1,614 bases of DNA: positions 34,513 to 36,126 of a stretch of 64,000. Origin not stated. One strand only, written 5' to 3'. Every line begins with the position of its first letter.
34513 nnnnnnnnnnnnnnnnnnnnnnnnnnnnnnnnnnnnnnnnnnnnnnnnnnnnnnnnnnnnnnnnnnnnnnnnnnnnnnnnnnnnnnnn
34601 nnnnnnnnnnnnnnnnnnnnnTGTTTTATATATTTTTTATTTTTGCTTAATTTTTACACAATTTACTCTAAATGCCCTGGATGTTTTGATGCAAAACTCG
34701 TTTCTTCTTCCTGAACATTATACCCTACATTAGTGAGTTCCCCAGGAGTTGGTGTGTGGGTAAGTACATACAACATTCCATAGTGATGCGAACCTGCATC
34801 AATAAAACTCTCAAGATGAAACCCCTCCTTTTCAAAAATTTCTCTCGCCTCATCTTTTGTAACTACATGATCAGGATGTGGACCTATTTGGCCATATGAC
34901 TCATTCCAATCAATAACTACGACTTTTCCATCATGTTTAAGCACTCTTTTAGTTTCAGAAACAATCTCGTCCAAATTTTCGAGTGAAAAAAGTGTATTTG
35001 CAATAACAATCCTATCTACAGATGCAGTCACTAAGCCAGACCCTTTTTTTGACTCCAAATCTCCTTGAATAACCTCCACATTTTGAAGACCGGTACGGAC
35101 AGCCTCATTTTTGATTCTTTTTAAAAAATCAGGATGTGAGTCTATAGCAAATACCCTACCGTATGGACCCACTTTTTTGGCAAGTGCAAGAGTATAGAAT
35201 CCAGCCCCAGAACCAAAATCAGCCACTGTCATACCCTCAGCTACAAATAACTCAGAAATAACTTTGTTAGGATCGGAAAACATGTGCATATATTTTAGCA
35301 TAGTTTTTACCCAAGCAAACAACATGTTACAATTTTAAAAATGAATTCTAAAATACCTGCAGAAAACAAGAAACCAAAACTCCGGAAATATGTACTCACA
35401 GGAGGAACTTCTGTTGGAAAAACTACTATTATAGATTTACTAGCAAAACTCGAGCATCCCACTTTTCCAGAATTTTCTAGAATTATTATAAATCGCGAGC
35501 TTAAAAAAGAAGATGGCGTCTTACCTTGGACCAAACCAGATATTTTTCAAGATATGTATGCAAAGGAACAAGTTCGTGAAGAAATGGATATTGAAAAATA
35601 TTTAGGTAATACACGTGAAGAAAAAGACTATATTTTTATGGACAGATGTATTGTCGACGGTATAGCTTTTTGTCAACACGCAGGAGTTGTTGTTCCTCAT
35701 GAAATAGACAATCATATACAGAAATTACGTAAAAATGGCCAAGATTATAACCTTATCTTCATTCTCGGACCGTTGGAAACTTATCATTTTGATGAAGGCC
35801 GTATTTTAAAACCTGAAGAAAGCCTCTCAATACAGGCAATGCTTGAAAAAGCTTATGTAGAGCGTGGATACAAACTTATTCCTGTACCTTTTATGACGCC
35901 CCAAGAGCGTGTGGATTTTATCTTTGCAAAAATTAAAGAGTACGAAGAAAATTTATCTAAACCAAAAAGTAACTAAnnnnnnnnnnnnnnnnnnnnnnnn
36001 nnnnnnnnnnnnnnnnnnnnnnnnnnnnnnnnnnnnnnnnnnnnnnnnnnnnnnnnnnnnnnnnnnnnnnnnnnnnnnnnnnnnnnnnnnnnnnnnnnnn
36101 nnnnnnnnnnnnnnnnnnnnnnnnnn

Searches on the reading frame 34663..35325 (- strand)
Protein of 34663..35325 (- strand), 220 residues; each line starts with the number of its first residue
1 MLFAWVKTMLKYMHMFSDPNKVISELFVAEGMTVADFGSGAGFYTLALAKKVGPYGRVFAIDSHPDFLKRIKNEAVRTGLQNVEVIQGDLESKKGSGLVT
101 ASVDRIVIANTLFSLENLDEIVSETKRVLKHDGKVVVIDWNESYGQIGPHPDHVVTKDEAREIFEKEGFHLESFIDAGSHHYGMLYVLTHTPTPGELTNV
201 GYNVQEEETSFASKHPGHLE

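Call 63: search_protein_families(library=pfam, proteins=[window:34663-35325:-])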
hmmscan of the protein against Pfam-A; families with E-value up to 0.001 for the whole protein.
window:34663-35325:- (220 aa): 16 families
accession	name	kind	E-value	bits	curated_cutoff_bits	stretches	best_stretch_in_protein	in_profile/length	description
PF13847.12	Methyltransf_31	-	1.8e-19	70.3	27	1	30-167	3-144/145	Methyltransferase domain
PF08241.18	Methyltransf_11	-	8.8e-15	55.6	21.2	1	36-137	2-95/95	Methyltransferase domain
PF13649.12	Methyltransf_25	-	4.1e-14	53.5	27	1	34-133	1-97/97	Methyltransferase domain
PF01135.25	PCMT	-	1.9e-10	41.3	20.3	1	24-89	67-132/210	Protein-L-isoaspartate(D-aspartate) O-methyltransferase (PCMT)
PF08242.18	Methyltransf_12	-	3.1e-10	41.1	30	1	36-134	2-97/98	Methyltransferase domain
PF01209.24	Ubie_methyltran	-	1.2e-09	38.3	20.1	1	21-140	38-154/233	ubiE/COQ5 methyltransferase family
PF08704.16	GCD14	-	1.1e-05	25.7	26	1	20-134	30-140/247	tRNA methyltransferase complex GCD14 subunit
PF05175.20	MTS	-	2.7e-05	24.3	23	1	28-138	29-139/170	Methyltransferase small domain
PF01728.25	FtsJ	-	5.1e-05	23.7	24.1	1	28-101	19-86/181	FtsJ-like methyltransferase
PF13489.12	Methyltransf_23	-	5.3e-05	23.4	27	1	17-144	7-123/164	Methyltransferase domain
PF02527.21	GidB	-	6.2e-05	22.9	27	1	27-138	45-147/184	rRNA small subunit methyltransferase G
PF01189.24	Methyltr_RsmB-F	-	6.7e-05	23.1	27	1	30-108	8-85/199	16S rRNA methyltransferase RsmB/F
PF02475.24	TRM5-TYW2_MTfase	-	7.5e-05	23.2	28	1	27-126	33-128/164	TRM5/TYW2 methyltransferase domain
PF02390.23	Methyltransf_4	-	0.00015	21.7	24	1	32-91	3-61/173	Putative methyltransferase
PF00398.26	RrnaAD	-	0.00023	20.8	24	0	20-90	20-85/263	Ribosomal RNA adenine dimethylase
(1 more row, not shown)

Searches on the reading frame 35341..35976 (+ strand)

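Call 63: search_protein_families(library=pfam, proteins=[window:35341-35976:+])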
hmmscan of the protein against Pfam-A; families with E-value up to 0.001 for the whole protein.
window:35341-35976:+ (211 aa): 2 families
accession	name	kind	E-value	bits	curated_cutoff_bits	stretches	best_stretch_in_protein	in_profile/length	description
PF13521.12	AAA_28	-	1.5e-28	100.5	27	1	16-190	1-164/164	AAA domain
PF13238.12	AAA_18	-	0.00096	20.1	29.4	0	19-108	3-80/128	AAA domain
